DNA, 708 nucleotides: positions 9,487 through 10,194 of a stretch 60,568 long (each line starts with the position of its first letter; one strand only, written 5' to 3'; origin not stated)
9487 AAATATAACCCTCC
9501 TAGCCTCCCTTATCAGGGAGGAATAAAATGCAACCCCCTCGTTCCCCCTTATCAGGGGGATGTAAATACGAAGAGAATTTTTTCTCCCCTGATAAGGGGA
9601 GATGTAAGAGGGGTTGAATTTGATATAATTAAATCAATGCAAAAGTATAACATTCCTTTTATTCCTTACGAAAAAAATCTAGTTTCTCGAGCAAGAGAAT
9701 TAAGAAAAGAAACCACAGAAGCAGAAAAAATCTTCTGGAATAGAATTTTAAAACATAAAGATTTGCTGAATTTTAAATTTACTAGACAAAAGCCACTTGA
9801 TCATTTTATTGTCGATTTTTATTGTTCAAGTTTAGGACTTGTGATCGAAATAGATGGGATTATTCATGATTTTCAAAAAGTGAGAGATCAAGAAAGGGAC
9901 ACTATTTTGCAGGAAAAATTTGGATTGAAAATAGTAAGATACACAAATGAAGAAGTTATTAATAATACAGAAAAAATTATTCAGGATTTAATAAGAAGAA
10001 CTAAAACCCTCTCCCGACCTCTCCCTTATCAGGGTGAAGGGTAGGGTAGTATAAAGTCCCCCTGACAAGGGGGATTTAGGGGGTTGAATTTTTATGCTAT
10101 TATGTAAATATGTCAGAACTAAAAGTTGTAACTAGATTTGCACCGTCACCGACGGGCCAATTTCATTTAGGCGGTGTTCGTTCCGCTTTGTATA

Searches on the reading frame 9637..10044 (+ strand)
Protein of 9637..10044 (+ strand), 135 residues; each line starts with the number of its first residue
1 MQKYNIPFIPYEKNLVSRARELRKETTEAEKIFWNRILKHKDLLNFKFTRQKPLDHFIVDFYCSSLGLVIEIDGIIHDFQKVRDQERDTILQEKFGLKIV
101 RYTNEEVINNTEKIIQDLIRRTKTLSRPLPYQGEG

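Call 28: search_protein_families(library=pfam, proteins=[window:9637-10044:+])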
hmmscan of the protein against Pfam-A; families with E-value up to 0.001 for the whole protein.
window:9637-10044:+ (135 aa): 1 family
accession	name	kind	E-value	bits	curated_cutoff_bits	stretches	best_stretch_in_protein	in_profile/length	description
PF04480.18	DUF559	-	3.7e-30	104.4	20.6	1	14-120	2-106/109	Protein of unknown function (DUF559)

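Call 29: search_protein_families(library=ncbifam, proteins=[window:9637-10044:+], max_evalue=0.01)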
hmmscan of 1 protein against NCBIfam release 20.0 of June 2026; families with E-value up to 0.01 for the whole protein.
window:9637-10044:+ (135 aa): 1 family
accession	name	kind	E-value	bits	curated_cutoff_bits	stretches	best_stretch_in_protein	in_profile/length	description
NF007294.0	PRK09767.1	equivalog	7.4e-18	64.8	218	1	15-122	5-110/117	DUF559 domain-containing protein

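Call 41: find_homologous_proteins(query=window:9637-10002:+, max_evalue=1e-10)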
Query seq(122 aa) (122 aa): 129 proteins with E <= 1e-10 among 137 candidates; the best 120 are listed.
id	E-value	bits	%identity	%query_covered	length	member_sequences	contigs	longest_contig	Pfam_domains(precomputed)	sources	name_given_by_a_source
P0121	4.0e-74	264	100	100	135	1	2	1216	PF04480.19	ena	-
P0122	4.0e-74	264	100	100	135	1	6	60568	PF04480.19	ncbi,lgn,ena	-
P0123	1.2e-58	214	80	99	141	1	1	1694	PF04480.19,PF18741.8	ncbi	-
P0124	3.2e-58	213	75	99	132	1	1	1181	PF04480.19,PF18741.8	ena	-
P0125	7.3e-58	212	75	99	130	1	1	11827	PF04480.19,PF18741.8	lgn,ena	-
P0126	1.4e-57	211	77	99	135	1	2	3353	PF04480.19,PF18741.8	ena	-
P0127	1.5e-57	211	75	99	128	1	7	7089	PF04480.19,PF18741.8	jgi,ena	-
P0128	1.5e-57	211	75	99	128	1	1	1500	PF04480.19,PF18741.8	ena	-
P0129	3.5e-57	209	76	99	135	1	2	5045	PF04480.19,PF18741.8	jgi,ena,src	-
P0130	4.5e-57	209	75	99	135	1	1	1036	PF04480.19,PF18741.8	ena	-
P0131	6.6e-57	208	74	99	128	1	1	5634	PF04480.19,PF18741.8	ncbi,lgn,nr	ncbi:MAG: endonuclease domain-containing protein [Candidatus Colwellbacteria bacterium]|nr:endonucle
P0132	7.5e-57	208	76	99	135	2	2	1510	PF04480.19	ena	-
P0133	2.4e-56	207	78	95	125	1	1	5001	PF04480.19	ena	-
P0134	3.4e-56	206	74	99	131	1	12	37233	PF04480.19,PF18741.8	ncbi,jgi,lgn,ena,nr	ncbi:MAG: hypothetical protein US18_C0011G0003 [Parcubacteria group bacterium GW2011_GWB1_36_5]|nr:M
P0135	5.1e-56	206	74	99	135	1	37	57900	PF04480.19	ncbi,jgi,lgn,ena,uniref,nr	ncbi:hypothetical protein A2356_03750 [Candidatus Nomurabacteria bacterium RIFOXYB1_FULL_39_16]|unir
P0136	6.0e-56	205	74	98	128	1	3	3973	PF04480.19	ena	-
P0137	6.9e-56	205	73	98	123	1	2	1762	PF04480.19,PF18741.8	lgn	-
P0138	7.1e-56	205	73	99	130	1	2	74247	PF04480.19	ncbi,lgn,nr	ncbi:MAG: endonuclease domain-containing protein [Candidatus Nomurabacteria bacterium]|nr:endonuclea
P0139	1.1e-55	204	74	99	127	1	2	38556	PF04480.19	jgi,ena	jgi:leucyl-tRNA synthetase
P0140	1.3e-55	204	72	99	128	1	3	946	PF04480.19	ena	-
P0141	1.7e-55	204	74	99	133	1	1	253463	PF04480.19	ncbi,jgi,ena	ncbi:MAG: endonuclease domain-containing protein [Candidatus Paceibacterota bacterium]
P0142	1.8e-55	204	74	99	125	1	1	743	PF04480.19,PF18741.8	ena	-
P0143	2.6e-55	203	74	99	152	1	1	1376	PF04480.19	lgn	-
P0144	3.0e-55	203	77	96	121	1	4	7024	PF04480.19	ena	-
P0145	3.2e-55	203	73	99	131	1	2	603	PF04480.19,PF18741.8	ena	-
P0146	3.3e-55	203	77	96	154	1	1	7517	PF04480.19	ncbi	ncbi:MAG: endonuclease domain-containing protein [bacterium]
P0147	4.5e-55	203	74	100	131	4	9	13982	PF04480.19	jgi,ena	-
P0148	5.0e-55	202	73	99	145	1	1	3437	PF04480.19,PF18741.8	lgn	-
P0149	6.0e-55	202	74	96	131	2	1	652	PF04480.19,PF18741.8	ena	-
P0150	6.6e-55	202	74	99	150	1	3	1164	PF04480.19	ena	-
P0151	7.8e-55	202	72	99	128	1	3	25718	PF04480.19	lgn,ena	-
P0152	1.1e-54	201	72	99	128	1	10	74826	PF04480.19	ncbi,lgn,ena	ncbi:MAG: endonuclease domain-containing protein [Patescibacteria group bacterium]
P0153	1.1e-54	201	73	99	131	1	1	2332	PF04480.19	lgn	-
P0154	1.1e-54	201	74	99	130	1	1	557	PF04480.19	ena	-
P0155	1.7e-54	201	71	99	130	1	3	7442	PF04480.19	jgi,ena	-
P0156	1.8e-54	201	74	99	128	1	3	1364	PF04480.19,PF18741.8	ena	-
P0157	1.9e-54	201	74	97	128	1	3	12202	PF04480.19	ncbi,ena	-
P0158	2.0e-54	200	74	97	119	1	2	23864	PF04480.19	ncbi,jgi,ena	-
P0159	4.9e-54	199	71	99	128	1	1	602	PF04480.19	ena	-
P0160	5.1e-54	199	77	96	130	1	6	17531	PF04480.19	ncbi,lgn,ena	ncbi:MAG: endonuclease domain-containing protein [Patescibacteria group bacterium]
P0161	1.1e-53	198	71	99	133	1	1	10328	PF04480.19,PF18741.8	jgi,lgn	jgi:very-short-patch-repair endonuclease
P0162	1.2e-53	198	72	98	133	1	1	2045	PF04480.19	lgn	-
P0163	2.3e-53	197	79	93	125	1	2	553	PF04480.19,PF18741.8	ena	-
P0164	3.1e-53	197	75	98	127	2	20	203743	PF04480.19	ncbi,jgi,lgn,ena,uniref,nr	ncbi:hypothetical protein A3A95_03885 [Candidatus Nomurabacteria bacterium RIFCSPLOWO2_01_FULL_39_18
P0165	3.9e-53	196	71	97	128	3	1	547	PF04480.19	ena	-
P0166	4.3e-53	196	69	100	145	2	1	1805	PF04480.19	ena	-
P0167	4.6e-53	196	73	95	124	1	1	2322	PF04480.19,PF18741.8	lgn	-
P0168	5.0e-53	196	71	99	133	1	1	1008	PF04480.19,PF18741.8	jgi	jgi:very-short-patch-repair endonuclease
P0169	6.8e-53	196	71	99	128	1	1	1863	PF04480.19,PF18741.8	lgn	-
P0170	8.0e-53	195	74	96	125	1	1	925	PF04480.19,PF18741.8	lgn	-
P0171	9.2e-53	195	70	95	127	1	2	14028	PF04480.19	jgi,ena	-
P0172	9.7e-53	195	75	96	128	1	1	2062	PF04480.19,PF18741.8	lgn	-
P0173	1.0e-52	195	74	96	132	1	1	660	PF04480.19,PF18741.8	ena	-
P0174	1.8e-52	194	73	98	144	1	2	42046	PF04480.19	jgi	-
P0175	2.2e-52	194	74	93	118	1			PF04480.19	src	-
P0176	2.3e-52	194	73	98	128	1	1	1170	PF04480.19,PF18741.8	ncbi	-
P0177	2.3e-52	194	70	99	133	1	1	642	PF04480.19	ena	-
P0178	2.6e-52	194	70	99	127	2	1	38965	PF04480.19,PF18741.8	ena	-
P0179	4.4e-52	193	70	98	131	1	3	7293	PF04480.19,PF18741.8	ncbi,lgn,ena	-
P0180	4.5e-52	193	72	99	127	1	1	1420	PF04480.19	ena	-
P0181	6.6e-52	192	73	96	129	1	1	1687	PF04480.19,PF18741.8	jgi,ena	-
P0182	6.8e-52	192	70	99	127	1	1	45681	PF04480.19,PF18741.8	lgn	-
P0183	7.3e-52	192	68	99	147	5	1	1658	PF04480.19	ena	-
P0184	7.4e-52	192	70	99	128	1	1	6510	PF04480.19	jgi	jgi:very-short-patch-repair endonuclease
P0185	8.9e-52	192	71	99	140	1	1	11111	PF04480.19,PF18741.8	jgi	-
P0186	1.1e-51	192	77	93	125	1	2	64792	PF04480.19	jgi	jgi:very-short-patch-repair endonuclease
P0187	1.1e-51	192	72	98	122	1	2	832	PF04480.19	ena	-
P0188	1.2e-51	192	72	96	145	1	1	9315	PF04480.19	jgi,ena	-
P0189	1.2e-51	191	74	96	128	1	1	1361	PF04480.19,PF18741.8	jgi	jgi:very-short-patch-repair endonuclease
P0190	1.3e-51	191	71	96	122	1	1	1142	PF04480.19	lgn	-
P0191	2.0e-51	191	73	96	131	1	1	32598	PF04480.19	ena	-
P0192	2.3e-51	191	70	99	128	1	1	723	PF04480.19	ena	-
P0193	2.4e-51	191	73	96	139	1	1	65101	PF04480.19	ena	-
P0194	2.6e-51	190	68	99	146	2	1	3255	PF04480.19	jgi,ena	jgi:very-short-patch-repair endonuclease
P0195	5.5e-51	189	69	99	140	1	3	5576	PF04480.19,PF18741.8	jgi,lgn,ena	jgi:very-short-patch-repair endonuclease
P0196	6.2e-51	189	70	97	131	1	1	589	PF04480.19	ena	-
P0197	7.2e-51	189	72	96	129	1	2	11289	PF04480.19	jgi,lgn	jgi:very-short-patch-repair endonuclease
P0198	7.6e-51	189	69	98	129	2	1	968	PF04480.19,PF18741.8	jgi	-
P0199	1.1e-50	188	71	96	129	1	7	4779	PF04480.19,PF18741.8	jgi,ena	-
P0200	2.3e-50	187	69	99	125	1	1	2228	PF04480.19,PF18741.8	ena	-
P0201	2.5e-50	187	73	96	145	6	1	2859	PF04480.19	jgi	-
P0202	3.1e-50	187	71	96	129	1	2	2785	PF04480.19,PF18741.8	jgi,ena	-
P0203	3.5e-50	187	71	93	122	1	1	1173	PF04480.19,PF18741.8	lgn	-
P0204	3.9e-50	187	69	96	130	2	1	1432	PF04480.19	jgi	-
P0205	1.9e-49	184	68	96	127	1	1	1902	PF04480.19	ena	-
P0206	2.0e-49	184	69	97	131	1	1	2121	PF04480.19,PF18741.8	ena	-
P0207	3.7e-49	183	69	93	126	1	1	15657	PF04480.19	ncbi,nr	ncbi:MAG: DUF559 domain-containing protein [bacterium]|nr:DUF559 domain-containing protein [bacteriu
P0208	6.4e-49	183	69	98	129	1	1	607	PF04480.19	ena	-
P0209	6.9e-49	183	64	96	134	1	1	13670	PF04480.19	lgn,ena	-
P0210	1.2e-48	182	68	96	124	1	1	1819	PF04480.19,PF18741.8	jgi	-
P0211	2.4e-48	181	69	96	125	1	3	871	PF04480.19,PF18741.8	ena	-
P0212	3.1e-48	180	69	93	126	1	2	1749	PF04480.19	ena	-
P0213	4.2e-48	180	71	99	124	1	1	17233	PF04480.19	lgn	-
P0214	5.5e-48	180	68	96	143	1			PF04480.19,PF21598.4,PF18741.8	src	-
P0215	6.6e-48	179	69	95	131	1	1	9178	PF04480.19,PF21598.4,PF18741.8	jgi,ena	jgi:very-short-patch-repair endonuclease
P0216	1.3e-47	179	69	96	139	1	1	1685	PF04480.19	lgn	-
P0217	1.6e-47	178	67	93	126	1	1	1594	PF04480.19,PF18741.8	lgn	-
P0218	1.5e-46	175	74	88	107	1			PF04480.19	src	-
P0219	1.9e-46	175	66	95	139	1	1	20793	PF04480.19,PF18741.8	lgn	-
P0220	9.9e-46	172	67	96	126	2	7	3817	PF04480.19,PF18741.8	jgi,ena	-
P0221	8.1e-45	169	67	93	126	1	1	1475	PF04480.19,PF18741.8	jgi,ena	-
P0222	1.5e-43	165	64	93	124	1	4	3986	PF04480.19,PF18741.8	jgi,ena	-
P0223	1.6e-43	165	65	92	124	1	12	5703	PF04480.19,PF18741.8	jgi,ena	-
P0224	5.7e-43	164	65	94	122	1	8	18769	PF04480.19,PF18741.8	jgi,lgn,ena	-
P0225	3.2e-42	161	59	100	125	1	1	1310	PF04480.19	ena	-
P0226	4.8e-42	161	72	80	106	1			PF04480.19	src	-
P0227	6.4e-42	160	66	98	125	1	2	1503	PF04480.19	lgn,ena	-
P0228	1.8e-41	159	66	98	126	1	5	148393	PF04480.19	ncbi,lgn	-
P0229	2.6e-41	158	81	72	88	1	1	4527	PF04480.19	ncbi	ncbi:MAG TPA: DUF559 domain-containing protein, partial [Candidatus Paceibacterota bacterium]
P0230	6.8e-41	157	76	75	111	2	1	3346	PF04480.19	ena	-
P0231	7.1e-40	154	63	98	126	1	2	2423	PF04480.19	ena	-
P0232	9.1e-40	153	77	75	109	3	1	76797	PF04480.19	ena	-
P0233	1.7e-39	152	65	93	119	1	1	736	PF04480.19,PF21598.4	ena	-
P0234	1.6e-38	149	62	93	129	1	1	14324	PF04480.19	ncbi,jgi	ncbi:MAG: endonuclease domain-containing protein [Candidatus Paceibacterota bacterium]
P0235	2.9e-38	148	62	93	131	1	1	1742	PF04480.19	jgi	jgi:very-short-patch-repair endonuclease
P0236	1.3e-37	146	61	93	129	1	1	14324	PF04480.19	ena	-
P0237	1.9e-37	146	62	91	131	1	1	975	PF04480.19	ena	-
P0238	2.0e-37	146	62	91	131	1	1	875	PF04480.19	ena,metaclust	metaclust:\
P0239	2.2e-37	145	61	93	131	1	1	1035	PF04480.19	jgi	jgi:very-short-patch-repair endonuclease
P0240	2.5e-34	136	64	81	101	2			PF04480.19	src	-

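Call 42: find_encoding_contigs(protein=P0152, flank=3000, max_places=1)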
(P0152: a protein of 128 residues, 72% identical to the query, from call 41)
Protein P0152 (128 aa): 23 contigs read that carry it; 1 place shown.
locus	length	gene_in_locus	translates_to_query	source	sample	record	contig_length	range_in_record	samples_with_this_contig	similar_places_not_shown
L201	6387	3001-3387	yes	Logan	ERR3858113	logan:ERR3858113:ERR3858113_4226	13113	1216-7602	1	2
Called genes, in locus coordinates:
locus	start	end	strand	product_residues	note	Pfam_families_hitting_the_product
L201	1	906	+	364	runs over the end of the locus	PF01098:FTSW_RODA_SPOVE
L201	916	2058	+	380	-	PF03033:Glyco_transf_28, PF04101:Glyco_tran_28_C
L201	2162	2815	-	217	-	-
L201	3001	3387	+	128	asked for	PF04480:DUF559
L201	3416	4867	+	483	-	PF00749:tRNA-synt_1c, PF19269:Anticodon_2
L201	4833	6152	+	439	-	PF01551:Peptidase_M23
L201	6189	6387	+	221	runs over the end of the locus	PF01996:F420_ligase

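Call 43: find_encoding_contigs(protein=P0141, flank=3000, max_places=1)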
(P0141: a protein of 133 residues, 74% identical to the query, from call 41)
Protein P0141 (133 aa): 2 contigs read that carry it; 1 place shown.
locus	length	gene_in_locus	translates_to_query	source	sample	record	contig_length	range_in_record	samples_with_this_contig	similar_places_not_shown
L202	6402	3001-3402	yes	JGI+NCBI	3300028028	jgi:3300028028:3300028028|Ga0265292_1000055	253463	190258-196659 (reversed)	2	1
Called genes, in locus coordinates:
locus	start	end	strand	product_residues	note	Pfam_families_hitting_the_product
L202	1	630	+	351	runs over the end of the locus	PF00953:Glycos_transf_4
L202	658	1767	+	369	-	PF01098:FTSW_RODA_SPOVE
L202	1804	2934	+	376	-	PF03033:Glyco_transf_28, PF04101:Glyco_tran_28_C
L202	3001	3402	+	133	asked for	PF04480:DUF559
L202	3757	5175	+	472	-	PF00749:tRNA-synt_1c, PF19269:Anticodon_2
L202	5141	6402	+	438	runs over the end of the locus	PF01551:Peptidase_M23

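Call 44: find_encoding_contigs(protein=P0164, flank=3000, max_places=1)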
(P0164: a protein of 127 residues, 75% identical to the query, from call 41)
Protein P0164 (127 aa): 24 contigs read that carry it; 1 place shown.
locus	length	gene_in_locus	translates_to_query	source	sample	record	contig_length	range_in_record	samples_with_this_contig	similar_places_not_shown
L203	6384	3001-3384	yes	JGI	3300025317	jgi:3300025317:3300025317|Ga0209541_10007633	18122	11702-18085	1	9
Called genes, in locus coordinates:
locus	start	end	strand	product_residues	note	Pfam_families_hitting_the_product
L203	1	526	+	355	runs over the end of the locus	PF00953:Glycos_transf_4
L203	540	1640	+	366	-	PF01098:FTSW_RODA_SPOVE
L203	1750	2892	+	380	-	PF03033:Glyco_transf_28, PF04101:Glyco_tran_28_C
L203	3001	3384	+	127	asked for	PF04480:DUF559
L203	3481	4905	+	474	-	PF00749:tRNA-synt_1c, PF19269:Anticodon_2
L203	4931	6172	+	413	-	PF24161:CCDC39 (weak), PF01551:Peptidase_M23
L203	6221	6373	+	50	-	-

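Call 45: find_encoding_contigs(protein=P0228, flank=3000, max_places=1)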
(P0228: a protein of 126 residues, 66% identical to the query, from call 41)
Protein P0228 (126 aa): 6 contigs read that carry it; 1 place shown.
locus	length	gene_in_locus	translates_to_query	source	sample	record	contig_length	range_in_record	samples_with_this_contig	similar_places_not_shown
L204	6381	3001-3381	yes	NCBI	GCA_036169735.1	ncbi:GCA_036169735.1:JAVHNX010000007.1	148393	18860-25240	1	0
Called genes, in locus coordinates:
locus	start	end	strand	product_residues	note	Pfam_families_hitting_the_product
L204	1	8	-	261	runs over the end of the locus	-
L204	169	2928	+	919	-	PF26449:DUF8128, PF10412:TrwB_AAD_bind (faint)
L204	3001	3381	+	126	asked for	PF04480:DUF559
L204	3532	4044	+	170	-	PF00293:NUDIX (faint)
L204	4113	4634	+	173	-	PF00334:NDK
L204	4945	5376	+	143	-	PF09997:DUF2238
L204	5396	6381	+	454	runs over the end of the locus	PF23023:Anti-Pycsar_Apyc1, PF00753:Lactamase_B, PF12706:Lactamase_B_2 (weak), PF16661:Lactamase_B_6, PF10996:Beta-Casp, PF07521:RMMBL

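Call 101: search_dna_similar(query=window:9637-10002:+, collection=plasmids, mode=protein, max_evalue=1e-10, max_rows=30, rows=spread)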
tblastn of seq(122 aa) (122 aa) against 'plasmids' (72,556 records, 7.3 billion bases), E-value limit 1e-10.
Records with a match: 25; places in all: 25; records where one place covers at least 80% of the query: 18.
Best place of each record, by identity: <60% 25.
By first word of the organism name: Azospirillum 6; Sinorhizobium 3; Synechocystis 2; Pseudanabaena 2; Picosynechococcus 2; Sphingomonas 2; Neisseria 2; Escherichia 2; Novosphingobium 1; Shinella 1; and 2 more.
By predicted mobility (MOB-suite, as given by PLSDB): non-mobilizable 19; mobilizable 5; conjugative 1.
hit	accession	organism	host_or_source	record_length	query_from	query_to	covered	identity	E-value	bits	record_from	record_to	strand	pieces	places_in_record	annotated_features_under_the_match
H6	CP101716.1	Synechocystis sp. B12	cell culture,mangrove water from the ...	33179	9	116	89%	43.5%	2e-18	86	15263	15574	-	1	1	DUF559 domain-containing protein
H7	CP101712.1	Synechocystis sp. B12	cell culture,mangrove water from the ...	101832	9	115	88%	43.9%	3e-19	89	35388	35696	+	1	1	endonuclease domain-containing protein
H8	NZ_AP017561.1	Pseudanabaena sp. ABRG5-3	-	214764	13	115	84%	44.7%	1e-18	87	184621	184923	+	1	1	endonuclease domain-containing protein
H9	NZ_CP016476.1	Picosynechococcus sp. PCC 7003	cell culture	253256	17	116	82%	44.0%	6e-17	82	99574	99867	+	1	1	endonuclease domain-containing protein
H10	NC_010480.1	Picosynechococcus sp. PCC 7002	-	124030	17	116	82%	43.0%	6e-16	79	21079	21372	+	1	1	DUF559 domain-containing protein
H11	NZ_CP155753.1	Sphingomonas parapaucimobilis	Chinese cabbage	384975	15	119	86%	40.6%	1e-14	76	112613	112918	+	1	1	DUF559 domain-containing protein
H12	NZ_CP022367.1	Azospirillum sp. TSH58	single cell,paddy soils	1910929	15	114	82%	39.0%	2e-13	72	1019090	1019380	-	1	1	record has no annotation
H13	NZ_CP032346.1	Azospirillum brasilense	soil sample,Agricultural field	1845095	18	114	80%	40.2%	3e-13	71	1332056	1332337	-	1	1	record has no annotation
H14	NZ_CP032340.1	Azospirillum brasilense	soil sample,Agricultural field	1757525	18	114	80%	40.2%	4e-13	71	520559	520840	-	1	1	none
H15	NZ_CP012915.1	Azospirillum brasilense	Digitaria eriantha,microbe,root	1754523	18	114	80%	40.2%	1e-12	70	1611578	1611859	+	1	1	none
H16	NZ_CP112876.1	Pseudanabaena galeata CCNP1313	-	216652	15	105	75%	41.8%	5e-16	79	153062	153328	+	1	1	DUF559 domain-containing protein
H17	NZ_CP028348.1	Novosphingobium sp. THN1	cell culture,surface water of Lake Taihu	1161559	10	120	91%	33.6%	3e-12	69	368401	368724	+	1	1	record has no annotation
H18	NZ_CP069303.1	Shinella sp. PSBB067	monoisolate,Minnesota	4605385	18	119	84%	36.3%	2e-12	69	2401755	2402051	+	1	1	none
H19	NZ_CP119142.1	Neisseria gonorrhoeae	Homo sapiens,whole organism,synovial ...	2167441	15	120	87%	34.9%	4e-14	74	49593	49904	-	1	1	none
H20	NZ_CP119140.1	Neisseria gonorrhoeae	Homo sapiens,whole organism,blood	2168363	15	120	87%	34.9%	4e-14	74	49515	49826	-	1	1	none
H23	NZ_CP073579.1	Photobacterium sp. GJ3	-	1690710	21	120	82%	36.5%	4e-13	71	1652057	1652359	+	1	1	record has no annotation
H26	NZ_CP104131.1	Sinorhizobium sp. K101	Phaseolus vulgaris,cell ...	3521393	4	120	96%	30.5%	2e-12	69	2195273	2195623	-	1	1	none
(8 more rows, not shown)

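Call 102: get_annotated_region(hit=H6, flank=5000)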
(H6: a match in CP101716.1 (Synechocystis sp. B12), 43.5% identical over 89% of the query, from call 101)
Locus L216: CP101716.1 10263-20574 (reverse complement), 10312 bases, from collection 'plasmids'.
description: Synechocystis sp. B12 plasmid unnamed7, complete sequence
organism: Synechocystis sp. B12 (NCBI taxid 2764086)
taxonomy: Bacteria; Cyanobacteriota; Cyanophyceae; Synechococcales; Merismopediaceae; Synechocystis; Synechocystis sp. B12
host: -; source: cell culture,mangrove water from the port of Santos, Brazil; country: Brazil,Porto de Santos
typing (MOB-suite, as given by PLSDB): non-mobilizable
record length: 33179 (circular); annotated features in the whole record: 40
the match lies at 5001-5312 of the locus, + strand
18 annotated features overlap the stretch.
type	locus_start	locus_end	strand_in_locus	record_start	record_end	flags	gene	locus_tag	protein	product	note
CDS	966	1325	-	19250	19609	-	-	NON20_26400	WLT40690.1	type II toxin-antitoxin system PemK/MazF family toxin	-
CDS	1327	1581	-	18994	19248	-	-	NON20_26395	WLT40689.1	ribbon-helix-helix domain-containing protein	-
CDS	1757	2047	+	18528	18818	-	-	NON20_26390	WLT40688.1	hypothetical protein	-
CDS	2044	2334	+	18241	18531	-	-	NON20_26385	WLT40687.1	hypothetical protein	-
CDS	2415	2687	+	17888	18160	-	-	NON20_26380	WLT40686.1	ribbon-helix-helix domain-containing protein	-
CDS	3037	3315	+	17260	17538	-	-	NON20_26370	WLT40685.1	hypothetical protein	-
CDS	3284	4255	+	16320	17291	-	-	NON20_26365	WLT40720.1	hypothetical protein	-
CDS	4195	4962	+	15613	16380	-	-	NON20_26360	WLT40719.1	hypothetical protein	-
CDS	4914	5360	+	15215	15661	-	-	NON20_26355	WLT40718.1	DUF559 domain-containing protein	-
CDS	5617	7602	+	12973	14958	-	-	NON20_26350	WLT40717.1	BREX-1 system adenine-specific DNA-methyltransferase PglX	-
CDS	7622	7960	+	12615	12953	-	-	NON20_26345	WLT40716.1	DUF2281 domain-containing protein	-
CDS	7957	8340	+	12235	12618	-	-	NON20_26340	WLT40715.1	type II toxin-antitoxin system VapC family toxin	-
CDS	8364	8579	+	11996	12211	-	-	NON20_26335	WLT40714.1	hypothetical protein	-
CDS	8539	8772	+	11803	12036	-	-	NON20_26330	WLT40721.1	DUF2283 domain-containing protein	-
CDS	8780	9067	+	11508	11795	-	-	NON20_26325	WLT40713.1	nucleotidyltransferase family protein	-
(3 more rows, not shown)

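Call 103: get_annotated_region(hit=H8, flank=5000)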
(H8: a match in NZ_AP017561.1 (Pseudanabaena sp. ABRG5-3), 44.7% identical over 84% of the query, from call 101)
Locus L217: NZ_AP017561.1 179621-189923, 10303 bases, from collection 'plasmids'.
description: Pseudanabaena sp. ABRG5-3 plasmid ABRG53a, complete sequence
organism: Pseudanabaena sp. ABRG5-3 (NCBI taxid 685565)
taxonomy: Bacteria; Cyanobacteriota; Cyanophyceae; Pseudanabaenales; Pseudanabaenaceae; Pseudanabaena; Pseudanabaena sp. ABRG5-3
host: -; source: -; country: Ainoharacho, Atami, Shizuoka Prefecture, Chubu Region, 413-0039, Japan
typing (MOB-suite, as given by PLSDB): mobilizable; relaxase MOBP
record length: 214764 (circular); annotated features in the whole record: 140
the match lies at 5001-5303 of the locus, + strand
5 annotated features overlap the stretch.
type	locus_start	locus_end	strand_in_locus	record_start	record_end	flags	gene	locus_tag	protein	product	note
CDS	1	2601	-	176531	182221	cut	-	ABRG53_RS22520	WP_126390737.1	DEAD/DEAH box helicase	-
CDS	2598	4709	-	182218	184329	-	-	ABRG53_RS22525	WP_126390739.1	3'-5' exonuclease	-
CDS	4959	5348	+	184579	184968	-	-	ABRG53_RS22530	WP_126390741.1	endonuclease domain-containing protein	-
CDS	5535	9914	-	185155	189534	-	-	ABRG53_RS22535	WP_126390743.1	hypothetical protein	-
CDS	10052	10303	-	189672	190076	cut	-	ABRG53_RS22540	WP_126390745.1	type II toxin-antitoxin system VapC family toxin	-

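Call 104: get_annotated_region(hit=H9, flank=5000)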
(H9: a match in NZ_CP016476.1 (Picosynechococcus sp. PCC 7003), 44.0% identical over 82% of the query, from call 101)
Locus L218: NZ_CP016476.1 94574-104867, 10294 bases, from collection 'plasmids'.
description: Picosynechococcus sp. PCC 7003 plasmid unnamed2, complete sequence
organism: Picosynechococcus sp. PCC 7003 (NCBI taxid 374981)
taxonomy: Bacteria; Cyanobacteriota; Cyanophyceae; Chroococcales; Geminocystaceae; Picosynechococcus; Picosynechococcus sp. PCC 7003
host: -; source: cell culture; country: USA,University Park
typing (MOB-suite, as given by PLSDB): mobilizable; relaxase MOBF
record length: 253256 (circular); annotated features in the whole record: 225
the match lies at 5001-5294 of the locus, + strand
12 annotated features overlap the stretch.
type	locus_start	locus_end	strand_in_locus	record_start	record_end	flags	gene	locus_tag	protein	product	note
CDS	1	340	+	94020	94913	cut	-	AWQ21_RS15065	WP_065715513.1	site-specific integrase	GO:0015074 - DNA integration [Evidence IEA]; GO:0006310 - DNA recombination [Evidence IEA]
CDS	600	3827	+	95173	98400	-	-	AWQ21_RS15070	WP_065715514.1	DUF499 domain-containing protein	-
CDS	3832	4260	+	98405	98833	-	-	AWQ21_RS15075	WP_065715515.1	hypothetical protein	-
CDS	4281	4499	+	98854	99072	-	-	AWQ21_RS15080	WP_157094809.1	hypothetical protein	-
CDS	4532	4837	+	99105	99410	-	-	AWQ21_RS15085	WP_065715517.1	DUF433 domain-containing protein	-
CDS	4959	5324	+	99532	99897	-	-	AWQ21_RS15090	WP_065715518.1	endonuclease domain-containing protein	-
CDS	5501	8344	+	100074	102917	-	-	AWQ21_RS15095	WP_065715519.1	DUF1156 domain-containing protein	-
CDS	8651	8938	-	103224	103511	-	-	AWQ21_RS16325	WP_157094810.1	hypothetical protein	-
CDS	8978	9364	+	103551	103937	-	-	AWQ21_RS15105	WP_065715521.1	helix-turn-helix domain-containing protein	-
CDS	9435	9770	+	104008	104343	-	-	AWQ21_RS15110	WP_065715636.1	XisI protein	-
CDS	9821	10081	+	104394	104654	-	-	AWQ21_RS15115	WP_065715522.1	CopG family transcriptional regulator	-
CDS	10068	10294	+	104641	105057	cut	-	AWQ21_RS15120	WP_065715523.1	PIN domain-containing protein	-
